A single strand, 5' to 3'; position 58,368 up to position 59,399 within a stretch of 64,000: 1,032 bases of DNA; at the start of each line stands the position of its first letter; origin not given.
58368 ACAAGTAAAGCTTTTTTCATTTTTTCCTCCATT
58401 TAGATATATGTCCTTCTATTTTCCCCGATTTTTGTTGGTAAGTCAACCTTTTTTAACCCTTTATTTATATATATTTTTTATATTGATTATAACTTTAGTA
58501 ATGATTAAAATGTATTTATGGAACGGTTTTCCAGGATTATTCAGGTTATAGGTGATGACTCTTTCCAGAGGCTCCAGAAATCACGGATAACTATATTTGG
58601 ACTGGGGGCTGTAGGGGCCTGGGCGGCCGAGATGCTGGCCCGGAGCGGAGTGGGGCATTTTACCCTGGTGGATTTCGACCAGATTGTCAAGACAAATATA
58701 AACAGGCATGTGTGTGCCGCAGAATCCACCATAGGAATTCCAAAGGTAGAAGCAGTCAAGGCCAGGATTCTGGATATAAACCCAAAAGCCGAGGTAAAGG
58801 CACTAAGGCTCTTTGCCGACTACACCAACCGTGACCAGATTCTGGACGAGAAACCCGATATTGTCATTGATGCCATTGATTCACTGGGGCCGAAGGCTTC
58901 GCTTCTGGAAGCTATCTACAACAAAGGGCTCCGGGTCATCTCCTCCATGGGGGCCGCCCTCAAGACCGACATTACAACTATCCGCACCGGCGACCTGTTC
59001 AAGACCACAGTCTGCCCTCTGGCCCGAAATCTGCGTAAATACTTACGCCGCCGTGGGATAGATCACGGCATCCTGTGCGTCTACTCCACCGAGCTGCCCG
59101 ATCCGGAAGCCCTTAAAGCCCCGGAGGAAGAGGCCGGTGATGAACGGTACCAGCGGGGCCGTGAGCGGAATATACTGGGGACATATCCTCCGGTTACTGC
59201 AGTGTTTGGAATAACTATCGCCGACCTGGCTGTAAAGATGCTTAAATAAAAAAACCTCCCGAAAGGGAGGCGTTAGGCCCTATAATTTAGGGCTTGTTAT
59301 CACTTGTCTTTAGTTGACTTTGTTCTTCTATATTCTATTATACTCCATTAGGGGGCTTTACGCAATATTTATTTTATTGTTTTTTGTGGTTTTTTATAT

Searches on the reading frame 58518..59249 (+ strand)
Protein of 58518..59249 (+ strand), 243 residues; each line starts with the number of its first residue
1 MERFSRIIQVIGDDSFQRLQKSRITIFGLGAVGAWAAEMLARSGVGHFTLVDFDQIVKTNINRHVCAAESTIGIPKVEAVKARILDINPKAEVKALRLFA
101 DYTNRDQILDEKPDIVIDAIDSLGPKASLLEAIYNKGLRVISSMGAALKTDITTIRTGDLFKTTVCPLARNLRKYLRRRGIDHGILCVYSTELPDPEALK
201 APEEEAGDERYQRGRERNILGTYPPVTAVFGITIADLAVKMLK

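Call 14: find_encoding_contigs(protein=window:58518-59249:+, flank=8000, max_places=10)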
Protein window:58518-59249:+ (243 aa): 9 contigs read that carry it; 5 places shown.
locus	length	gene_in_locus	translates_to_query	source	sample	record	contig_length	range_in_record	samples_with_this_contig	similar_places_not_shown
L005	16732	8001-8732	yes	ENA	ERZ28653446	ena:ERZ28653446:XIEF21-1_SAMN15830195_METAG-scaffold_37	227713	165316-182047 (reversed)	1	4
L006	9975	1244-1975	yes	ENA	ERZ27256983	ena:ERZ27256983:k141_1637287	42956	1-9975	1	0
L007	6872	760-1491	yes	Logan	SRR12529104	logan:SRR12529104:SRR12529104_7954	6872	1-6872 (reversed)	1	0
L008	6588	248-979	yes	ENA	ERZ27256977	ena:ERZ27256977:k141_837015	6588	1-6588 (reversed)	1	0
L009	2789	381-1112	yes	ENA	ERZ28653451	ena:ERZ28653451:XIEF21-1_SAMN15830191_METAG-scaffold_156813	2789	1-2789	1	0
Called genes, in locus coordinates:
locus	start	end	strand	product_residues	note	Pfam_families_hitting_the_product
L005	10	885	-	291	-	PF00701:DHDPS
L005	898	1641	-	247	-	PF01113:DapB_N, PF05173:DapB_C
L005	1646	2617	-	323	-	PF00288:GHMP_kinases_N, PF08544:GHMP_kinases_C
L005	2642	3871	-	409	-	PF01368:DHH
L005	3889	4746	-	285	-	PF00528:BPD_transp_1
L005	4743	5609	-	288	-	PF00528:BPD_transp_1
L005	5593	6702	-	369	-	PF00005:ABC_tran, PF08402:TOBE_2 (weak)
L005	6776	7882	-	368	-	PF01547:SBP_bac_1, PF13416:SBP_bac_8, PF13343:SBP_bac_6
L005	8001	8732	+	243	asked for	PF00899:ThiF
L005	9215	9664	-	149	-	-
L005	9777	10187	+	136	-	-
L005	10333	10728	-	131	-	-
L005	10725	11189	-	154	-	-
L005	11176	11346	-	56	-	-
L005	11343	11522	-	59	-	PF12728:HTH_17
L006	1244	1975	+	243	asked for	PF00899:ThiF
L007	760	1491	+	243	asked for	PF00899:ThiF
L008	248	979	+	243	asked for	PF00899:ThiF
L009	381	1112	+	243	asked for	PF00899:ThiF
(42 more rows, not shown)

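Call 52: find_related_loci(query=window:58518-59249:+, collection=genome_contigs, flank=8000)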
Query window:58518-59249:+ (243 aa) in genome_contigs; peptide patterns used: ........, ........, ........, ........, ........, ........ (x = any residue, [..] = any of these).
474 stretches matched a pattern; 21 encode a relative of the query (tblastn E <= 1e-3); 21 distinct loci.
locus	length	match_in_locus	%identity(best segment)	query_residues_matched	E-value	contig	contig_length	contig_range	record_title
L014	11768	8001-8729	95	1-243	2e-158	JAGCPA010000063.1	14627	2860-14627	MAG: Spirochaetia bacterium isolate RGIG9992 Yak_Reticulum-4__c580893, whole genome shotgun sequence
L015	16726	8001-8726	86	1-242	4e-141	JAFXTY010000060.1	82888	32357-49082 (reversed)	MAG: Spirochaetia bacterium isolate RGIG6743 Sheep_Rumen-3__c1168932, whole genome shotgun sequence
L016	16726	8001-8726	86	1-242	5e-141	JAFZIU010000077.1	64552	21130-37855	MAG: Spirochaetia bacterium isolate RGIG7805 Water_buffalos_Reticulum-1__c483504, whole genome shotgun sequence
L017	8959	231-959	85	1-243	5e-139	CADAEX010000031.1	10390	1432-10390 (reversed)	MAG: uncultured Spirochaetaceae bacterium isolate RUG13243 genome assembly, contig: RUG13243_asm_31, whole genome shotgu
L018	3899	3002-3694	41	5-242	4e-53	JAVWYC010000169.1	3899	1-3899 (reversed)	MAG: Mucinivorans sp. isolate CGS5Y1-bin5 NODE_169_length_3899_cov_6.144427, whole genome shotgun sequence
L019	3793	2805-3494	41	6-242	1e-51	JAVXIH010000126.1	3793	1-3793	MAG: Mucinivorans sp. isolate CGS5Y4-bin52 NODE_126_length_3793_cov_5.003229, whole genome shotgun sequence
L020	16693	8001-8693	39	5-242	2e-46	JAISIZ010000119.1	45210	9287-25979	MAG: Mediterranea sp. isolate Hm464_bin97 k119_1679906, whole genome shotgun sequence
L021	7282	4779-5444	41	12-242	5e-45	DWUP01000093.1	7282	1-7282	MAG TPA_asm: Candidatus Avibacteroides avistercoris isolate MalCec1-1739 MalCec1__C229390_L=7282=, whole genome shotgun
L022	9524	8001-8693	39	5-242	2e-45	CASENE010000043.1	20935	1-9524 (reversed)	uncultured Bacteroides sp. isolate SI.O56.metabat-bins.19 genome assembly, contig: SI.O56.metabat-bins.19.fa_k141_153308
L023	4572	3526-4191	41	12-242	3e-45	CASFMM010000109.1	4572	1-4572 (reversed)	uncultured Methanomassiliicoccales archaeon isolate A38_L1_349349_idba_bin.44 genome assembly, contig: A38_L1_349349_idb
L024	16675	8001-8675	40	10-242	3e-45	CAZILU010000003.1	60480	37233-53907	MAG TPA_asm: uncultured Mariniphaga sp. isolate SRP294416_co1_646 genome assembly, contig: NODE_634_length_60480_cov_5.5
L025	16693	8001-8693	38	4-242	2e-45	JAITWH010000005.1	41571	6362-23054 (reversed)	MAG: Alistipes sp. isolate TD116_bin79 k119_910436, whole genome shotgun sequence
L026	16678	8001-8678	39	10-242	1e-43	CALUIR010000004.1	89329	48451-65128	MAG: uncultured Bacteroidaceae bacterium isolate BRZ_LC__bin66 genome assembly, contig: BRZ_LC__NODE_185_length_89329_co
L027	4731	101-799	37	4-242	5e-42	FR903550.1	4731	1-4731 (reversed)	Prevotella sp. CAG:617 genomic scaffold, scf6, whole genome shotgun sequence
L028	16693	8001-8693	38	4-242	1e-39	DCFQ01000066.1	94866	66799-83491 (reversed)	MAG TPA_asm: Bacteroidales bacterium UBA1800 UBA1800_contig_29758, whole genome shotgun sequence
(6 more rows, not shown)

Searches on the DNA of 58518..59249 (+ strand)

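Call 95: search_rna_families(source=L005, start=8600, end=14300, threshold=evalue, max_evalue=1)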
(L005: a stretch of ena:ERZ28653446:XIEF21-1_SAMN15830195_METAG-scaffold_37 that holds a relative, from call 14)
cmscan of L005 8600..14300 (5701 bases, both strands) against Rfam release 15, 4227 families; matches with E-value up to 1: 3.
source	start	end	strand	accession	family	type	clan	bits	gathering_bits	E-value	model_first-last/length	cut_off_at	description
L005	14061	14134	-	RF00005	tRNA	Gene; tRNA;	CL00001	63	29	2.4e-12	1-71/71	no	tRNA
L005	10241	10279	-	RF03765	mir-2059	Gene; miRNA;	-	24.5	90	0.18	1-68/68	no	mir-2059 microRNA precursor family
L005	10101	10167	-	RF02219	ZNRD1-AS1_2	Gene; lncRNA;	-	19.6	60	0.2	1-76/76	no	ZNRD1 antisense RNA 1 conserved region 2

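Call 117: search_dna_similar(query=L005:8756-14069:+, collection=phages, mode=distant, max_rows=8)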
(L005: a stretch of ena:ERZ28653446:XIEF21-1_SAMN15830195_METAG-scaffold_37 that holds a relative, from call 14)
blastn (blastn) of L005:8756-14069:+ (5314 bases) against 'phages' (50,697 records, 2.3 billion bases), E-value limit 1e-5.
No match.

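Call 118: search_dna_similar(query=L005:8756-14069:+, collection=plasmids, mode=distant, max_rows=8)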
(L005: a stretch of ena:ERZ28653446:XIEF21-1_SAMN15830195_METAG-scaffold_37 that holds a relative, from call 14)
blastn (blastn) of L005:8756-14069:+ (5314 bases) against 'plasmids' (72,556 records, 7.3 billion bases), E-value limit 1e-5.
No match.
